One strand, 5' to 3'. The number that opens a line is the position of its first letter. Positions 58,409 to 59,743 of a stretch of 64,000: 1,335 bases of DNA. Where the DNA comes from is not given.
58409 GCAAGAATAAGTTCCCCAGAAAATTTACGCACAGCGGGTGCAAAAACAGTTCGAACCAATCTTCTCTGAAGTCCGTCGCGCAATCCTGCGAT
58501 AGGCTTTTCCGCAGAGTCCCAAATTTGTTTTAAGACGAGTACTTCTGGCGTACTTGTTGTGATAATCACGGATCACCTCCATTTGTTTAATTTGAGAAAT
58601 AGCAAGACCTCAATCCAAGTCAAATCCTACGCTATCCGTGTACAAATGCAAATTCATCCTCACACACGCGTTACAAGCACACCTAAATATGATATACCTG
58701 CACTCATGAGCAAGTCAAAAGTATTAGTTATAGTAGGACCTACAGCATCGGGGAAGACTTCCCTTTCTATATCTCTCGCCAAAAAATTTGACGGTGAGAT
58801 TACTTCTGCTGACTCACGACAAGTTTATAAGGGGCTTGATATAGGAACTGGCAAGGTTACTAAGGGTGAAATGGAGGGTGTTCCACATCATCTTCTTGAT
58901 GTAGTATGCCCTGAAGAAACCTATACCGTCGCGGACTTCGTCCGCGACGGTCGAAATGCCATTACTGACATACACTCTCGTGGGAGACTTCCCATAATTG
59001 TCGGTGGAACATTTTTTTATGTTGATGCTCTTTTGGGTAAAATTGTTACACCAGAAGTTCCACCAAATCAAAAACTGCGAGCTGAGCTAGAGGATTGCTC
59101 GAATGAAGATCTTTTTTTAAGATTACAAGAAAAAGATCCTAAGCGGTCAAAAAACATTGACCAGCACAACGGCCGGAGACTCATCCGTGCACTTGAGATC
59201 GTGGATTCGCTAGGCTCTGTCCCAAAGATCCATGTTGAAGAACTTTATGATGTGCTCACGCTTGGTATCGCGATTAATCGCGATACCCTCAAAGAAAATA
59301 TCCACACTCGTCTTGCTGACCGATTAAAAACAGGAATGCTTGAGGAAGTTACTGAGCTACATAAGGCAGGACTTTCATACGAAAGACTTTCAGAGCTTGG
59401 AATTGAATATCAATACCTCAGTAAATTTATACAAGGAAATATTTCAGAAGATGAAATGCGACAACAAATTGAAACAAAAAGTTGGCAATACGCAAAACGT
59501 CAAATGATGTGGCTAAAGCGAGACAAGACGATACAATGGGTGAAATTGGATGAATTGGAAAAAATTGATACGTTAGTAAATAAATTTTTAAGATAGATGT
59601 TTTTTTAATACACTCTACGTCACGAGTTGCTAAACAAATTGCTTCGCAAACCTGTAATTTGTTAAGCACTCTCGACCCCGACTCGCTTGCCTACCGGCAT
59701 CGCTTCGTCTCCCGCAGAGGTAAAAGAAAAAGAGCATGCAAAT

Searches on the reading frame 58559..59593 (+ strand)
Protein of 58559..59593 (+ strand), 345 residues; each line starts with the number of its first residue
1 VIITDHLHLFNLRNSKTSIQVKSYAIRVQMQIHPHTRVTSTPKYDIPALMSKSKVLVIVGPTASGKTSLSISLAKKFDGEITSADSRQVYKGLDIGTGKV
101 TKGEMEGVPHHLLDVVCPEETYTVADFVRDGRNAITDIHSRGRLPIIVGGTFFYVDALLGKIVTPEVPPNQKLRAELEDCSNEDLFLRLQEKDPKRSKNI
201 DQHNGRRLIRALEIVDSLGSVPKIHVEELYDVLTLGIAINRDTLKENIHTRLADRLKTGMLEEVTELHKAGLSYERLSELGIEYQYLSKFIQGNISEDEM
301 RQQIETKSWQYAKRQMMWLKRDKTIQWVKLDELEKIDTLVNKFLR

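Call 62: search_protein_families(library=pfam, proteins=[window:58559-59593:+], max_evalue=0.01)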
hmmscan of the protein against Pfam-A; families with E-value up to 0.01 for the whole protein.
window:58559-59593:+ (345 aa): 3 families
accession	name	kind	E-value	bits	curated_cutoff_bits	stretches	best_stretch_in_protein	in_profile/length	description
PF01715.23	IPPT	-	6.7e-67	226.1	23.6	1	88-322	1-243/243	IPP transferase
PF01745.22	IPT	-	5.2e-08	33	20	1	54-109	2-57/233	Isopentenyl transferase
PF20720.3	nSTAND3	-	0.0046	17.1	27.2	0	50-77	14-41/155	Novel STAND NTPase 3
